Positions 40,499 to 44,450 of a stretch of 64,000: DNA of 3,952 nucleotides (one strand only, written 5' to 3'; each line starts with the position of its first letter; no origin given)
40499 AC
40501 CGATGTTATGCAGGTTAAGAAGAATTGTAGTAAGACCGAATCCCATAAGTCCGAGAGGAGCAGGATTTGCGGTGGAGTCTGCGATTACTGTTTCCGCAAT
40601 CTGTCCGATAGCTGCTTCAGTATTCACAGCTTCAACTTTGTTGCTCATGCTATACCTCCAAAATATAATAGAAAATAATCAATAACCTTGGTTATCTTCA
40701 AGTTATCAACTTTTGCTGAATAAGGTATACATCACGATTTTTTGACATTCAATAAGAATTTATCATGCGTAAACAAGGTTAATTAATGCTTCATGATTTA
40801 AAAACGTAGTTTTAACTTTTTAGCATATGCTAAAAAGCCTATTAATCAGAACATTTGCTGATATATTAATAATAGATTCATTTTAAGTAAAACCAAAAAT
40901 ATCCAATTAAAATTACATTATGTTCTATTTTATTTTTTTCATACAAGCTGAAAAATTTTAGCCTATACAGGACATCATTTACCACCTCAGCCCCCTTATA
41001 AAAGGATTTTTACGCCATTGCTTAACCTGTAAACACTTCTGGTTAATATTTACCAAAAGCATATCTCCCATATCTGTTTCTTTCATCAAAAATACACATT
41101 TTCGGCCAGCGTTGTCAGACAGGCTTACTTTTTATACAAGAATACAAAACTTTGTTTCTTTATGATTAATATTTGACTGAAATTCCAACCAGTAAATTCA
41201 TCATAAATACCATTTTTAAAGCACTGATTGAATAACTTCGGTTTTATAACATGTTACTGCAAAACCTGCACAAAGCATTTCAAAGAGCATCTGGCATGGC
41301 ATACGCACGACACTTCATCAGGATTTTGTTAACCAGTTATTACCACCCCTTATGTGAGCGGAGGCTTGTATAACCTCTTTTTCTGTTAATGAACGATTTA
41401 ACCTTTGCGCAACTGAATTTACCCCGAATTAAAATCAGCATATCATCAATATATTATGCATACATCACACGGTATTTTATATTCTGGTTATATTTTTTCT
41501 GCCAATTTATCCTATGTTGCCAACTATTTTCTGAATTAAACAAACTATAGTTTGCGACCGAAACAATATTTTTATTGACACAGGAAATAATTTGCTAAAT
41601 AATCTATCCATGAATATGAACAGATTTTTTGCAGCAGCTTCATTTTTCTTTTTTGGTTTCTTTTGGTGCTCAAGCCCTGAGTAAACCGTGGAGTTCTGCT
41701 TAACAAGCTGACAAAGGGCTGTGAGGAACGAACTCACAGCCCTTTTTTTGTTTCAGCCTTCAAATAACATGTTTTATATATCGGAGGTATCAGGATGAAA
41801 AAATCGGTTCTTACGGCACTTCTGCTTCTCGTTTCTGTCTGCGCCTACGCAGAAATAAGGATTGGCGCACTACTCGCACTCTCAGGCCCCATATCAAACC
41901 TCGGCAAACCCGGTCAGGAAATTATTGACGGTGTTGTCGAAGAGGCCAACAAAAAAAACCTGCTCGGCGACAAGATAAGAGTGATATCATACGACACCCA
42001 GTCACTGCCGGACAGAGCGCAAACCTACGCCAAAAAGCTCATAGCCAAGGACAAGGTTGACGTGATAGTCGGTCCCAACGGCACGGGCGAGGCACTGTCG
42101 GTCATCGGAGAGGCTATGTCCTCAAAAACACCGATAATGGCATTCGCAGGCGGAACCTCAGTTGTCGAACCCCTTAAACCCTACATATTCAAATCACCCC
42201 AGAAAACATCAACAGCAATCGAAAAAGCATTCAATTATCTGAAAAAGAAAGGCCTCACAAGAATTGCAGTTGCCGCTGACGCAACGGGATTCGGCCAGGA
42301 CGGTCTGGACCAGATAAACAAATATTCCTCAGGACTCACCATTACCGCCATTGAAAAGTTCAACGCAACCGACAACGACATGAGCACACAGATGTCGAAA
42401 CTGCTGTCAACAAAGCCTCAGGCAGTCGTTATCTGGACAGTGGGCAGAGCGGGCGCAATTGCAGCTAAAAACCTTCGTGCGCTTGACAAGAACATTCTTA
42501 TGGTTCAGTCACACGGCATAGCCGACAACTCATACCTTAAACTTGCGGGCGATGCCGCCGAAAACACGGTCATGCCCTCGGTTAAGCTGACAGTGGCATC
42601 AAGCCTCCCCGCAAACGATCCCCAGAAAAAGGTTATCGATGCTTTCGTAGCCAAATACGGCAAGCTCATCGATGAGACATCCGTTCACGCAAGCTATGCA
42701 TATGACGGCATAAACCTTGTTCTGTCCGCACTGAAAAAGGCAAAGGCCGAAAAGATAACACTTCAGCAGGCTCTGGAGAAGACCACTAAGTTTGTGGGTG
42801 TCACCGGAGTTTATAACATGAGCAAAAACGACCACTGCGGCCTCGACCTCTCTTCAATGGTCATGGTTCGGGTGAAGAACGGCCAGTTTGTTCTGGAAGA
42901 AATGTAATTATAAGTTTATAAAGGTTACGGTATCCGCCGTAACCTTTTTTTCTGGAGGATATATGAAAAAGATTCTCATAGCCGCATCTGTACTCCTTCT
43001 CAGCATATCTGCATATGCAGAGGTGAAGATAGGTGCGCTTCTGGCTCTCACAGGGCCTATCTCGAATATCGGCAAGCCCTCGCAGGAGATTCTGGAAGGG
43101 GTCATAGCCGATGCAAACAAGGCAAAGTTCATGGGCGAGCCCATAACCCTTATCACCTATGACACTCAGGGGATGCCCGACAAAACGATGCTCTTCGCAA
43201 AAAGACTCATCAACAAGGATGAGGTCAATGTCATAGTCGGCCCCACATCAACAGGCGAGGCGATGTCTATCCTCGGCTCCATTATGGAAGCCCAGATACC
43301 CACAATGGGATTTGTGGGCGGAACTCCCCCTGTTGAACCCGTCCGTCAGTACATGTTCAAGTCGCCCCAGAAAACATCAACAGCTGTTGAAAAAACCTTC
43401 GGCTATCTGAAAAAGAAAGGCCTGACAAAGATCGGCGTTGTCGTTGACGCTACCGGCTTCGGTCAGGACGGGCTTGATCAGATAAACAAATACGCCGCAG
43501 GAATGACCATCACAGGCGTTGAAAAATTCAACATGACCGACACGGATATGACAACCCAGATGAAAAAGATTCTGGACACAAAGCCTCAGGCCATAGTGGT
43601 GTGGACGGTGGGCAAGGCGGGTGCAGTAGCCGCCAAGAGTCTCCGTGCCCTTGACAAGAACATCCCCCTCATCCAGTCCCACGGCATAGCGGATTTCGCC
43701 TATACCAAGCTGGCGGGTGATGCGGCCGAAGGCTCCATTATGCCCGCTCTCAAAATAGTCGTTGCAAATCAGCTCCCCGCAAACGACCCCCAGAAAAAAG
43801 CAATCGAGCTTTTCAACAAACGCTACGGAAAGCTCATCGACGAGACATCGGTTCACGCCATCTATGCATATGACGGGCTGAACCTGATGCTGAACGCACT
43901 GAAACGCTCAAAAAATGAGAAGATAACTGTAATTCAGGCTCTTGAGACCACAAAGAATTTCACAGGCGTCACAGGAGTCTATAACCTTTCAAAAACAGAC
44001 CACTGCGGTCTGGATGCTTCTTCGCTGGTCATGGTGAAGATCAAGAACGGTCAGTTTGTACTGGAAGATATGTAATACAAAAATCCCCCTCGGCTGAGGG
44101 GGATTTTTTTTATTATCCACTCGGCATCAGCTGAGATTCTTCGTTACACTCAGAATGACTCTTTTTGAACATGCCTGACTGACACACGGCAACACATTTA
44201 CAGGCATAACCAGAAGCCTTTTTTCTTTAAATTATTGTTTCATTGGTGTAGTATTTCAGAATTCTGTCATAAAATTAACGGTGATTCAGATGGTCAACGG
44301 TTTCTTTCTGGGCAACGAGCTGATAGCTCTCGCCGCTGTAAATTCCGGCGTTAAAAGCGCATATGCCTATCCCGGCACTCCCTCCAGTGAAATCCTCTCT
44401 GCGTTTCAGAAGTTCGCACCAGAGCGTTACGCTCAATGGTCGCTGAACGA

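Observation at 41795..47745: Aromatic amino-acid module: two orphan LivJ-like binding proteins followed by iorAB-paaK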

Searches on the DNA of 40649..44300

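Call 62: search_rna_families(source=window, start=40649, end=44300, threshold=evalue, max_evalue=10)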
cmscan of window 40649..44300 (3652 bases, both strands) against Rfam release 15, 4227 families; matches with E-value up to 10: 14.
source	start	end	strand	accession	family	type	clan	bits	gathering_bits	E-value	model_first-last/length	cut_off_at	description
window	44004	44114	+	RF01772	rnk_pseudo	Cis-reg; leader;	-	30.3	55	0.023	1-108/108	no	Pseudomonas rnk leader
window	43981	44113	+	RF00515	PyrR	Cis-reg;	-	27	54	0.84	1-115/115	no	PyrR binding site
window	41161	41229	+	RF02295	TtnuCD19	Gene; snRNA; snoRNA; CD-box;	-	26.3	70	3.9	1-71/71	no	Tetrahymena snoRNA TtnuCD19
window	44039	44111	+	RF01859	Phe_leader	Cis-reg; leader;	-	24.8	55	0.48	1-125/125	no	Phenylalanine leader peptide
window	44043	44113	+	RF02064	STnc370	Gene; sRNA;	-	24.1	54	5.5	1-71/71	no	Enterobacterial sRNA STnc370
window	41705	41763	-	RF02066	STnc320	Gene; sRNA;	-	24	50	0.23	1-55/55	no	Salmonella enterica sRNA STnc320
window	44073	44158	-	RF02076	STnc100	Gene; sRNA;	-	21.9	47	0.081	1-206/206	no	Gammaproteobacterial sRNA STnc100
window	41148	41240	-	RF01213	snoR103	Gene; snRNA; snoRNA; HACA-box;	-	21.4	50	5.3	1-106/106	no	Small nucleolar RNA snoR103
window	44047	44115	+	RF02076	STnc100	Gene; sRNA;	-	20.5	47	0.19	1-206/206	no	Gammaproteobacterial sRNA STnc100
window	41697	41742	-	RF01838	sobemo_FSE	Cis-reg; frameshift_element;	-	20.5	55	0.82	26-73/79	no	sobemovirus ribosomal frameshift elemental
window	44074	44160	-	RF01772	rnk_pseudo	Cis-reg; leader;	-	20.2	55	3.7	1-108/108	no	Pseudomonas rnk leader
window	44075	44142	-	RF01859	Phe_leader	Cis-reg; leader;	-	19.5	55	7.1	1-125/125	no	Phenylalanine leader peptide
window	41714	41792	-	RF01676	P31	Gene; sRNA;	-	18.3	40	4.3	1-82/82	no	Pseudomonas sRNA P31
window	44078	44135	+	RF02469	Ms_IGR-7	Gene; sRNA;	-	15.8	45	9.4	1-118/118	no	Actinobacteria sRNA Ms_IGR-7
